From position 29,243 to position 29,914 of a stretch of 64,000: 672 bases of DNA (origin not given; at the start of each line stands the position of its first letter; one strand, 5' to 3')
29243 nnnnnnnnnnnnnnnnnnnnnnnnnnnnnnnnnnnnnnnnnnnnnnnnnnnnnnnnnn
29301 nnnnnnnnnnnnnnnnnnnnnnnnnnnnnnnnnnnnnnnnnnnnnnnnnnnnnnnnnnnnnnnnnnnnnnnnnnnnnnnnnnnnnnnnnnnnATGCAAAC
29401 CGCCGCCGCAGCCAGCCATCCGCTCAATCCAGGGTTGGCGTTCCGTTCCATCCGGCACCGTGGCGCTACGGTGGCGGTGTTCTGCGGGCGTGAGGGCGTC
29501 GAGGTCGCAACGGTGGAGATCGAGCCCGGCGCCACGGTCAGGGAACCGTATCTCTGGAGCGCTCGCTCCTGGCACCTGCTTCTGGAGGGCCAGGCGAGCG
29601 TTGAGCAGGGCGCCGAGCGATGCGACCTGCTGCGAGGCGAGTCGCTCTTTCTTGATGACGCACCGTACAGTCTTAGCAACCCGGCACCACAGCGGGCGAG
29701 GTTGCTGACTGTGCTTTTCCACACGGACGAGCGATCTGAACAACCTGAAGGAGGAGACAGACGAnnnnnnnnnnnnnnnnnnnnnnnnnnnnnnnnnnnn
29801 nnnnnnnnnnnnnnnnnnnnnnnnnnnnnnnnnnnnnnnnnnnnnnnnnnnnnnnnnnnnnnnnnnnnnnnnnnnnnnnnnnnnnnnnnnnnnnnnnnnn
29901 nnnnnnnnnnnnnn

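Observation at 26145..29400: Sigma-54 two-component system with a matching -24/-12 promoter and upstream inverted repeats immediately before the cytochrome cluster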

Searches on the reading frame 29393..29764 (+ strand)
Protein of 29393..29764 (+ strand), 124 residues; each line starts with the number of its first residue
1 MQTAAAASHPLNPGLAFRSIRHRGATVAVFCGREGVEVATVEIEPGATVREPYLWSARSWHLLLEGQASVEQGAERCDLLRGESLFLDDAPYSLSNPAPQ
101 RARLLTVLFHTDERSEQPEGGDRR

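Call 5: search_protein_families(library=pfam, proteins=[window:29393-29764:+], max_evalue=0.01)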
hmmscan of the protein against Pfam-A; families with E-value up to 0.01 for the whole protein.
window:29393-29764:+ (124 aa): 2 families
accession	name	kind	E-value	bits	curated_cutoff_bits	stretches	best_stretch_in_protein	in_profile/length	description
PF14525.12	AraC_binding_2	-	6e-05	23.3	27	1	35-119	33-117/173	AraC-binding-like domain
PF07883.17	Cupin_2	-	0.002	18.2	27.2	1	40-107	2-69/70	Cupin domain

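Call 28: find_related_loci(query=A2, collection=metagenome_contigs, flank=4000)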
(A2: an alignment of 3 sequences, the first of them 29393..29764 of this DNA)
Query A2 (124 aa) in metagenome_contigs; peptide patterns used: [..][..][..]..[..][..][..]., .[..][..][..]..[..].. (x = any residue, [..] = any of these).
599 stretches matched a pattern (row limit reached: there are more); 3 encode a relative of the query (tblastn E <= 1e-3); 3 distinct loci.
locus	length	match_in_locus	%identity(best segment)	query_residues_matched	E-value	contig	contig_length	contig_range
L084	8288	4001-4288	44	16-110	3e-20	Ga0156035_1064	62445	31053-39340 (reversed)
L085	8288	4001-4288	44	16-110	3e-20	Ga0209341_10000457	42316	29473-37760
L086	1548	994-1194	43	16-82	8e-13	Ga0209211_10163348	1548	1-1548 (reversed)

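Call 32: find_homologous_proteins(query=A2, max_evalue=0.001)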
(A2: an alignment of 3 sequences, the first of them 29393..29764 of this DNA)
Query A2 (3 sequences) (124 aa, profile of the alignment): 18 proteins with E <= 0.001 among 308 candidates.
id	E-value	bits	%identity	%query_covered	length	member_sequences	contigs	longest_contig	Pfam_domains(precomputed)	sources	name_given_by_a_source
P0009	2.8e-67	242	100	100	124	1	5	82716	PF14525.13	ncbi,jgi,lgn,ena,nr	ncbi:MAG TPA: hypothetical protein VEC38_02365 [Candidatus Binataceae bacterium]|nr:hypothetical pro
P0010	5.1e-67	241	89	100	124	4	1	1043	-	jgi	-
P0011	5.6e-62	225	89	100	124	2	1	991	PF14525.13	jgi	-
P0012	4.6e-57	209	45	75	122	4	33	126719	-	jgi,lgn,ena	-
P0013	1.4e-37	146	42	83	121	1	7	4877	-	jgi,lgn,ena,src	-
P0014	2.9e-36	142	45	74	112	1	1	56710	PF07883.18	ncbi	-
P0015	4.4e-36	141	41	83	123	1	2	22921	-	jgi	jgi:hypothetical protein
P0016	7.1e-36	141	38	83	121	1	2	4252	PF07883.18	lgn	-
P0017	1.5e-35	140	40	78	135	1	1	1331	PF07883.18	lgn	-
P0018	6.9e-34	134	50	60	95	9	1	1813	-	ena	-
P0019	2.2e-33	133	39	73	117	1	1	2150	-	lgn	-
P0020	2.6e-32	129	42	77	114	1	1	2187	-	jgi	jgi:hypothetical protein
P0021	6.3e-30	122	39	74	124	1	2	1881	PF07883.18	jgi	-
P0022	3.7e-27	113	44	69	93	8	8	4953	PF07883.18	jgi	-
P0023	7.0e-25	105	35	74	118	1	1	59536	-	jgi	jgi:mannose-6-phosphate isomerase-like protein (cupin superfamily)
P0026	3.2e-20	90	41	55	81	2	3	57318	-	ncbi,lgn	-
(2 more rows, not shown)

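Call 33: find_encoding_contigs(protein=P0014, flank=5000, max_places=3)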
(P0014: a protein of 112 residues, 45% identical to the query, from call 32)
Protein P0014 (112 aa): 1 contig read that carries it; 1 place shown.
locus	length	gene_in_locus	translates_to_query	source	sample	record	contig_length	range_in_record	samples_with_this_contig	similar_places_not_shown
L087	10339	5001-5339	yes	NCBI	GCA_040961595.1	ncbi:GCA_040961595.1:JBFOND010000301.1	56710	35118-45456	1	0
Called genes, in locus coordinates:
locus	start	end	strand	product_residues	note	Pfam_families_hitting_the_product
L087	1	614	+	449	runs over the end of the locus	PF13428:TPR_14 (faint), PF24575:TPR_Slam (faint), PF25063:ARM_TT21_C (faint), PF07719:TPR_2 (faint), PF13432:TPR_16, PF13414:TPR_11, PF13432:TPR_16, PF14559:TPR_19 (weak), +8 more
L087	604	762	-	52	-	PF00462:Glutaredoxin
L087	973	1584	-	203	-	PF00515:TPR_1 (faint), PF07719:TPR_2 (faint), PF13181:TPR_8 (faint), PF13432:TPR_16 (weak), PF14559:TPR_19, PF13414:TPR_11 (weak), PF13432:TPR_16 (weak), PF13371:TPR_9, +2 more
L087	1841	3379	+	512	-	PF00672:HAMP, PF00512:HisKA, PF02518:HATPase_c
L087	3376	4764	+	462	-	PF00072:Response_reg, PF01078:Mg_chelatase (faint), PF00158:Sigma54_activat, PF14532:Sigma54_activ_2, PF07728:AAA_5, PF25601:AAA_lid_14, PF02954:HTH_8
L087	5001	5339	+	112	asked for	PF07883:Cupin_2 (faint)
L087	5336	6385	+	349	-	PF01436:NHL (faint)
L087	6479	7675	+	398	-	PF22113:Mtrc-MtrF_II-IV_dom (faint), PF14522:Cytochrome_C7 (faint), PF14537:Cytochrom_c3_2 (faint), PF09699:Paired_CXXCH_1 (faint)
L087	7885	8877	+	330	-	PF09699:Paired_CXXCH_1 (faint), PF14522:Cytochrome_C7 (faint)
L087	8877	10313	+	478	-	PF21783:YNCE (faint), PF10282:Lactonase, PF22494:choice_anch_I (faint), PF25174:Beta-prop_THOC3 (faint)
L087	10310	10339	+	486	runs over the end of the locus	PF14522:Cytochrome_C7 (faint), PF09699:Paired_CXXCH_1 (weak), PF22113:Mtrc-MtrF_II-IV_dom (weak)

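Call 34: find_encoding_contigs(protein=P0015, flank=5000, max_places=3)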
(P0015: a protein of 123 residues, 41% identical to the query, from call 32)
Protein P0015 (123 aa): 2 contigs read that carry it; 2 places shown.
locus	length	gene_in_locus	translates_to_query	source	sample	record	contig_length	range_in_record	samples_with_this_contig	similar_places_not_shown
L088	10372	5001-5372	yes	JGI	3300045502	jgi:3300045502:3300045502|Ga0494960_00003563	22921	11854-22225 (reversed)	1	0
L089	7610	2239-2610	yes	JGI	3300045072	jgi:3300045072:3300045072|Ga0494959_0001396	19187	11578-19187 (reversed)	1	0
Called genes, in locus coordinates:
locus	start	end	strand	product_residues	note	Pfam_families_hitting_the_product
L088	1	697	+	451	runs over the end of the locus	PF13176:TPR_7 (faint), PF13428:TPR_14 (faint), PF07719:TPR_2 (faint), PF13432:TPR_16, PF13414:TPR_11, PF13432:TPR_16, PF14559:TPR_19 (weak), PF13414:TPR_11 (weak), +10 more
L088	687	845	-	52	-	PF00462:Glutaredoxin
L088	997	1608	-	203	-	PF13431:TPR_17 (faint), PF07719:TPR_2 (faint), PF13428:TPR_14 (faint), PF00515:TPR_1 (faint), PF14559:TPR_19, PF13414:TPR_11 (weak), PF13432:TPR_16 (weak), PF13371:TPR_9 (weak)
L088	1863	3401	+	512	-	PF00672:HAMP, PF00512:HisKA, PF02518:HATPase_c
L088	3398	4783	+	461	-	PF00072:Response_reg, PF00158:Sigma54_activat, PF14532:Sigma54_activ_2, PF07728:AAA_5, PF25601:AAA_lid_14, PF02954:HTH_8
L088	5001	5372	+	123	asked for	-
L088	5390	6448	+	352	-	PF08450:SGL (faint), PF01436:NHL (faint), PF17170:DUF5128 (faint)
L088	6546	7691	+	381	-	PF14522:Cytochrome_C7 (faint), PF14537:Cytochrom_c3_2 (faint), PF09699:Paired_CXXCH_1 (faint)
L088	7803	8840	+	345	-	PF14522:Cytochrome_C7 (faint), PF14537:Cytochrom_c3_2 (faint), PF09699:Paired_CXXCH_1 (faint)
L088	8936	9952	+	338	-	PF14522:Cytochrome_C7 (faint), PF09699:Paired_CXXCH_1 (faint)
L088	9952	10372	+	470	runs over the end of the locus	PF10282:Lactonase (weak), PF25174:Beta-prop_THOC3, PF21783:YNCE (weak)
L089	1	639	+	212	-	?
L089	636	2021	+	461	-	PF00072:Response_reg, PF01078:Mg_chelatase (faint), PF00158:Sigma54_activat, PF14532:Sigma54_activ_2, PF07728:AAA_5, PF25601:AAA_lid_14, PF02954:HTH_8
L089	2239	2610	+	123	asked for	-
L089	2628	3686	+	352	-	PF08450:SGL (faint), PF01436:NHL (faint), PF17170:DUF5128 (faint)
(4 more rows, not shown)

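Call 35: find_encoding_contigs(protein=P0023, flank=5000, max_places=3)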
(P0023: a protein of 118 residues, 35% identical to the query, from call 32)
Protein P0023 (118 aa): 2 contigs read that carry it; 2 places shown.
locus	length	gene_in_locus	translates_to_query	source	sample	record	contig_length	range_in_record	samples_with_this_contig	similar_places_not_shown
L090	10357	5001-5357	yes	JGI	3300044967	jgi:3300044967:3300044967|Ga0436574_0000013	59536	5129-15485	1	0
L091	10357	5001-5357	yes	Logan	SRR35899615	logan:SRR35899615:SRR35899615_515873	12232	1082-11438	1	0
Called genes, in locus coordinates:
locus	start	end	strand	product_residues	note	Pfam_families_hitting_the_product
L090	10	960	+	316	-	PF22113:Mtrc-MtrF_II-IV_dom (faint), PF14522:Cytochrome_C7 (faint), PF14537:Cytochrom_c3_2 (faint), PF22678:Cytochrom_c_NrfB-like, PF09699:Paired_CXXCH_1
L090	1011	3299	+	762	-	PF11854:MtrB_PioB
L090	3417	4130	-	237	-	PF22113:Mtrc-MtrF_II-IV_dom (weak), PF09699:Paired_CXXCH_1 (faint)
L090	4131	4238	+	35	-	-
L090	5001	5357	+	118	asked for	-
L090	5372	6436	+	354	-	PF08450:SGL (faint), PF01436:NHL (faint), PF17170:DUF5128 (faint), PF06739:SBBP (faint)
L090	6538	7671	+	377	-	PF09699:Paired_CXXCH_1 (faint), PF13442:Cytochrome_CBB3 (faint), PF14522:Cytochrome_C7 (faint), PF14537:Cytochrom_c3_2 (faint)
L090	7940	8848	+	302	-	PF14522:Cytochrome_C7 (faint), PF09699:Paired_CXXCH_1 (weak)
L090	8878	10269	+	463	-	PF21783:YNCE (faint), PF10282:Lactonase (faint), PF22494:choice_anch_I (faint), PF25174:Beta-prop_THOC3 (faint)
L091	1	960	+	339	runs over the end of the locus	PF22113:Mtrc-MtrF_II-IV_dom (faint), PF14522:Cytochrome_C7 (faint), PF14537:Cytochrom_c3_2 (faint), PF22678:Cytochrom_c_NrfB-like, PF09699:Paired_CXXCH_1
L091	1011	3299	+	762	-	PF11854:MtrB_PioB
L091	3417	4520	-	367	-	PF09699:Paired_CXXCH_1 (faint), PF14522:Cytochrome_C7 (faint), PF22113:Mtrc-MtrF_II-IV_dom (weak)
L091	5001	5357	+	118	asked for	-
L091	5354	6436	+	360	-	PF08450:SGL (faint), PF01436:NHL (faint), PF17170:DUF5128 (faint), PF06739:SBBP (faint)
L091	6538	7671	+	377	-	PF09699:Paired_CXXCH_1 (faint), PF13442:Cytochrome_CBB3 (faint), PF14522:Cytochrome_C7 (faint), PF14537:Cytochrom_c3_2 (faint)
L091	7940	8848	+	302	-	PF14522:Cytochrome_C7 (faint), PF09699:Paired_CXXCH_1 (weak)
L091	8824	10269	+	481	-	PF21783:YNCE (faint), PF22494:choice_anch_I (faint), PF10282:Lactonase (faint), PF25174:Beta-prop_THOC3 (faint)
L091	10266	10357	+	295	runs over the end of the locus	?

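Call 36: find_encoding_contigs(protein=P0013, flank=5000, max_places=4)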
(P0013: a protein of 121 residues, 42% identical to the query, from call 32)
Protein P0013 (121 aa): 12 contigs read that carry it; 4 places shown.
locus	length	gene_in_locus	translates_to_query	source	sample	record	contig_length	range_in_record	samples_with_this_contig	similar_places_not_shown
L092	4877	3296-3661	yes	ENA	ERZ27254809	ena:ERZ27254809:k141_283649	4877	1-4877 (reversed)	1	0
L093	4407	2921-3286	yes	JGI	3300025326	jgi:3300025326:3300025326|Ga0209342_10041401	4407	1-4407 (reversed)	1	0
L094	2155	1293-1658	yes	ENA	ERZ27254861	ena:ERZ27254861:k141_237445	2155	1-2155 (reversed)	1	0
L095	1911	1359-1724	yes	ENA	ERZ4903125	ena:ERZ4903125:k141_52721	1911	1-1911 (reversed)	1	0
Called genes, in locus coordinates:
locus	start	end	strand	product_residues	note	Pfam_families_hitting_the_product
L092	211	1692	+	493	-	PF00672:HAMP, PF00512:HisKA, PF02518:HATPase_c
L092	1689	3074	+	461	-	PF00072:Response_reg, PF00158:Sigma54_activat, PF01078:Mg_chelatase (faint), PF14532:Sigma54_activ_2, PF07728:AAA_5, PF25601:AAA_lid_14, PF02954:HTH_8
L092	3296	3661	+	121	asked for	-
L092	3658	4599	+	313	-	-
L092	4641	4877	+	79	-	?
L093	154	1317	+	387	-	PF00672:HAMP, PF00512:HisKA, PF02518:HATPase_c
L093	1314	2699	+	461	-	PF00072:Response_reg, PF00158:Sigma54_activat, PF01078:Mg_chelatase (faint), PF14532:Sigma54_activ_2, PF07728:AAA_5, PF25601:AAA_lid_14, PF02954:HTH_8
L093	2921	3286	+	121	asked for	-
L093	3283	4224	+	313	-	-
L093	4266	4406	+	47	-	?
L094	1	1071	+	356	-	?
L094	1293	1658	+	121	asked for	-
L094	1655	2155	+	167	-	?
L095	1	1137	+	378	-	?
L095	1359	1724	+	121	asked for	-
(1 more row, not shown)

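Call 70: search_protein_families(library=ncbifam, proteins=[window:29393-29764:+], max_evalue=0.00001)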
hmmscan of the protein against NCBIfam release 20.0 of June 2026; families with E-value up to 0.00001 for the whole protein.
window:29393-29764:+ (124 aa): 0 families

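Call 74: find_encoding_contigs(protein=P0026, flank=5000, max_places=3)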
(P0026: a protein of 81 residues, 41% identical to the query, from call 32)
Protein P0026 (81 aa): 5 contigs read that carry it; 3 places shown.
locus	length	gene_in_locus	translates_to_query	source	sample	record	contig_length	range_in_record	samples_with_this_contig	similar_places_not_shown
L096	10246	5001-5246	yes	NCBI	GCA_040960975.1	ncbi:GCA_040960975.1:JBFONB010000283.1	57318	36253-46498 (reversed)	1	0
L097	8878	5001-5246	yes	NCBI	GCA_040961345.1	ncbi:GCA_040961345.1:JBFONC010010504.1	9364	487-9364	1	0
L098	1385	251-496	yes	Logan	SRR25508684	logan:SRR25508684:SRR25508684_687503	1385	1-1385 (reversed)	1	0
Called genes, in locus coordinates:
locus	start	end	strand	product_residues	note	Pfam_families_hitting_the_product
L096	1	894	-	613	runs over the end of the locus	PF13424:TPR_12 (faint), PF23914:TPR_CcmH_CycH (faint), PF13428:TPR_14 (faint), PF13414:TPR_11 (faint), PF13432:TPR_16, PF14559:TPR_19 (weak), PF13432:TPR_16 (weak), PF14559:TPR_19 (weak), +3 more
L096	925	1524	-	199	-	PF13428:TPR_14 (faint), PF07719:TPR_2 (faint), PF13432:TPR_16 (weak), PF00515:TPR_1 (faint), PF13414:TPR_11 (faint), PF14559:TPR_19, PF13432:TPR_16, PF13371:TPR_9 (weak)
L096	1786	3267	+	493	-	PF00672:HAMP, PF00512:HisKA, PF02518:HATPase_c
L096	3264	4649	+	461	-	PF00072:Response_reg, PF01078:Mg_chelatase (weak), PF00158:Sigma54_activat, PF14532:Sigma54_activ_2, PF07728:AAA_5 (weak), PF25601:AAA_lid_14, PF02954:HTH_8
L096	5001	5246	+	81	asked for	-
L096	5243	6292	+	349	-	PF01436:NHL (faint), PF17170:DUF5128 (faint)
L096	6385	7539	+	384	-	PF03264:Cytochrom_NNT (faint), PF14522:Cytochrome_C7 (faint), PF14537:Cytochrom_c3_2 (faint), PF09699:Paired_CXXCH_1 (faint)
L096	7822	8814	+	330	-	PF14522:Cytochrome_C7 (faint), PF09699:Paired_CXXCH_1 (weak)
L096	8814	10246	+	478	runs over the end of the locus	PF21783:YNCE (faint), PF10282:Lactonase (weak)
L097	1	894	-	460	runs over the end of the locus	?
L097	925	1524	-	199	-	PF13428:TPR_14 (faint), PF07719:TPR_2 (faint), PF13432:TPR_16 (weak), PF00515:TPR_1 (faint), PF13414:TPR_11 (faint), PF14559:TPR_19, PF13432:TPR_16, PF13371:TPR_9 (weak)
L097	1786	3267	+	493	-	PF00672:HAMP, PF00512:HisKA, PF02518:HATPase_c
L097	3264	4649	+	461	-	PF00072:Response_reg, PF01078:Mg_chelatase (weak), PF00158:Sigma54_activat, PF14532:Sigma54_activ_2, PF07728:AAA_5 (weak), PF25601:AAA_lid_14, PF02954:HTH_8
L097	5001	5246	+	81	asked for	-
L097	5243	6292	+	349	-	PF01436:NHL (faint), PF17170:DUF5128 (faint)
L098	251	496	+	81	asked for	-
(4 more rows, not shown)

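Call 75: find_encoding_contigs(protein=P0016, flank=5000, max_places=2)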
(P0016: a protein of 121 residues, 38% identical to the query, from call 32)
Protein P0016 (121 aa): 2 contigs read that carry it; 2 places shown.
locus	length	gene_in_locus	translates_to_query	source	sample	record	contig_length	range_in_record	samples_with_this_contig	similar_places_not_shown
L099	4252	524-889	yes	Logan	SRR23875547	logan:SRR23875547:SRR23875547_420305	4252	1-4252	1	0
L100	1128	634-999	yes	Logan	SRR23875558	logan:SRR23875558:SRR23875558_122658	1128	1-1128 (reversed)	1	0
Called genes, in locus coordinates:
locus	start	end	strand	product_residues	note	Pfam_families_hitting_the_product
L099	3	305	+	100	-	?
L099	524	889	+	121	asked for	PF07883:Cupin_2 (faint)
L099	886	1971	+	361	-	PF08450:SGL (faint), PF01436:NHL (faint), PF06739:SBBP (faint), PF17170:DUF5128 (faint)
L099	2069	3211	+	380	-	PF14522:Cytochrome_C7 (faint), PF14537:Cytochrom_c3_2 (faint), PF09699:Paired_CXXCH_1 (faint)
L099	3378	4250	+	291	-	?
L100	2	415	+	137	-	?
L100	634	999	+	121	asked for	PF07883:Cupin_2 (faint)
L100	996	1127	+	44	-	?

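Call 76: find_encoding_contigs(protein=P0020, flank=5000, max_places=2)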
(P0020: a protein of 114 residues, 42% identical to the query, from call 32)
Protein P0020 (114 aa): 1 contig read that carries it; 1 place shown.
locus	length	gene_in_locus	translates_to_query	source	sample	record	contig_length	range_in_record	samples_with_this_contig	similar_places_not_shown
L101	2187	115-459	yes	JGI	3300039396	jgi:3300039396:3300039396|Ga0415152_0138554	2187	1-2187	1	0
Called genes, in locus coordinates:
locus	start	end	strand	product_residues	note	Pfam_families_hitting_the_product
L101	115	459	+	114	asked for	-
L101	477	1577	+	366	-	PF08450:SGL (faint), PF01436:NHL (faint), PF06739:SBBP (faint), PF17170:DUF5128 (faint)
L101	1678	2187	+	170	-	?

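Call 78: predict_structure(alignment_id=A6)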
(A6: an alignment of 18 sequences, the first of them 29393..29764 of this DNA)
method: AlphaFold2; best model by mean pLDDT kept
length: 124 residues; sequences in the alignment: 18
mean_pLDDT: 82.6   pTM: 0.72
mean pLDDT of the five models: 82.6, 81.8, 80.3, 79.5, 77.3
residues with pLDDT >= 90: 82; 70-90: 12; 50-70: 9; < 50: 21
segments of 3 or more residues with pLDDT < 50: 1-10, 114-124
pLDDT, mean of each block of 10 residues (from residue 1): 42 65 93 83 98 94 98 97 97 97 96 49 39
secondary structure, 60 per line:
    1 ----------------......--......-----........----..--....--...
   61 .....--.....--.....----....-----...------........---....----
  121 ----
elements in order: E17-22 E25-30 E36-43 H52-55 E58-65 E68-72 E75-79 E84-87 E93-95 E102-109 H113-116

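Call 80: fold_search(model_id=the predicted structure, library=pdb)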
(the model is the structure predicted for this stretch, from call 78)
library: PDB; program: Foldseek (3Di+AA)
matches with E <= 10: 1677; with E <= 0.001: 568
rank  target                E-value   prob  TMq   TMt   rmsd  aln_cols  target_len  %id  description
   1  8awo_B                8.7e-08  1.00  0.61  0.68   3.7       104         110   16  Crystal structure of a manganese-containing cupin (tm1459) from Thermotoga maritima, variant AIFQ (Y7A/M38I/Y83F/C106Q (released 2023-03-08)
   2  8awp_B                1.8e-07  1.00  0.60  0.66   4.0       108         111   15  Crystal structure of a manganese-containing cupin (tm1459) from Thermotoga maritima, variant 208 (V19I/R23H/M38I/I60F/ (released 2023-03-08)
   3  8awn                  2.1e-07  1.00  0.61  0.68   3.6       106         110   16  Crystal structure of a manganese-containing cupin (tm1459) from Thermotoga maritima, variant C106Q (released 2023-03-08)
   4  8awp_A                2.5e-07  1.00  0.59  0.69   3.9       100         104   16  Crystal structure of a manganese-containing cupin (tm1459) from Thermotoga maritima, variant 208 (V19I/R23H/M38I/I60F/ (released 2023-03-08)
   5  6l2f_A                4.3e-07  1.00  0.59  0.61   4.2       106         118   15  Crystal structure of a cupin protein (tm1459, H54AH58A mutant) in copper (Cu) substituted form (released 2020-04-01)
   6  8hjz_A                4.6e-07  1.00  0.59  0.61   4.2       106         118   15  Crystal structure of a cupin protein (tm1459, H52A/H58Q mutant) in copper (Cu) substituted form (released 2023-06-14)
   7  6l2e_A                4.6e-07  1.00  0.59  0.61   4.5       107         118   15  Crystal structure of a cupin protein (tm1459, H52A mutant) in copper (Cu) substituted form (released 2020-04-01)
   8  8hjx_A                4.8e-07  1.00  0.59  0.62   4.1       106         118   15  Crystal structure of a cupin protein (tm1459, H52A/H58E mutant) in copper (Cu) substituted form (released 2023-06-14)
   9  2ozj_B                5.4e-07  1.00  0.59  0.66   3.5        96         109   17  CRYSTAL STRUCTURE OF A CUPIN SUPERFAMILY PROTEIN (DSY2733) FROM DESULFITOBACTERIUM HAFNIENSE DCB-2 AT 1.60 A RESOLUTIO (released 2007-03-20)
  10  8hjy_A                5.7e-07  1.00  0.59  0.62   4.1       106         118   15  Crystal structure of a cupin protein (tm1459, H52A/H58E/F104W mutant) in copper (Cu) substituted form (released 2023-06-14)
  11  8zyh_A                6.3e-07  1.00  0.59  0.62   4.1       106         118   15  Crystal structure of a cupin protein (tm1459, I49C-4py/H52A/H54A/C106D mutant) in copper (Cu) substituted form (released 2024-09-04)
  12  8zyg_A                7.1e-07  1.00  0.59  0.61   4.2       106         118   15  Crystal structure of a cupin protein (tm1459, I49C-4py/H52A/C106D mutant) in copper (Cu) substituted form (released 2024-09-04)
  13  5wsf_C                8.4e-07  1.00  0.62  0.71   2.6        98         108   15  Crystal structure of a cupin protein (tm1459) in osmium (Os)-substituted form II (released 2017-05-31)
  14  5wse_C                8.4e-07  1.00  0.59  0.66   3.6       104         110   14  Crystal structure of a cupin protein (tm1459) in osmium (Os) substituted form I (released 2017-05-31)
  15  8hjx_B                9.3e-07  1.00  0.60  0.64   3.6       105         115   15  Crystal structure of a cupin protein (tm1459, H52A/H58E mutant) in copper (Cu) substituted form (released 2023-06-14)
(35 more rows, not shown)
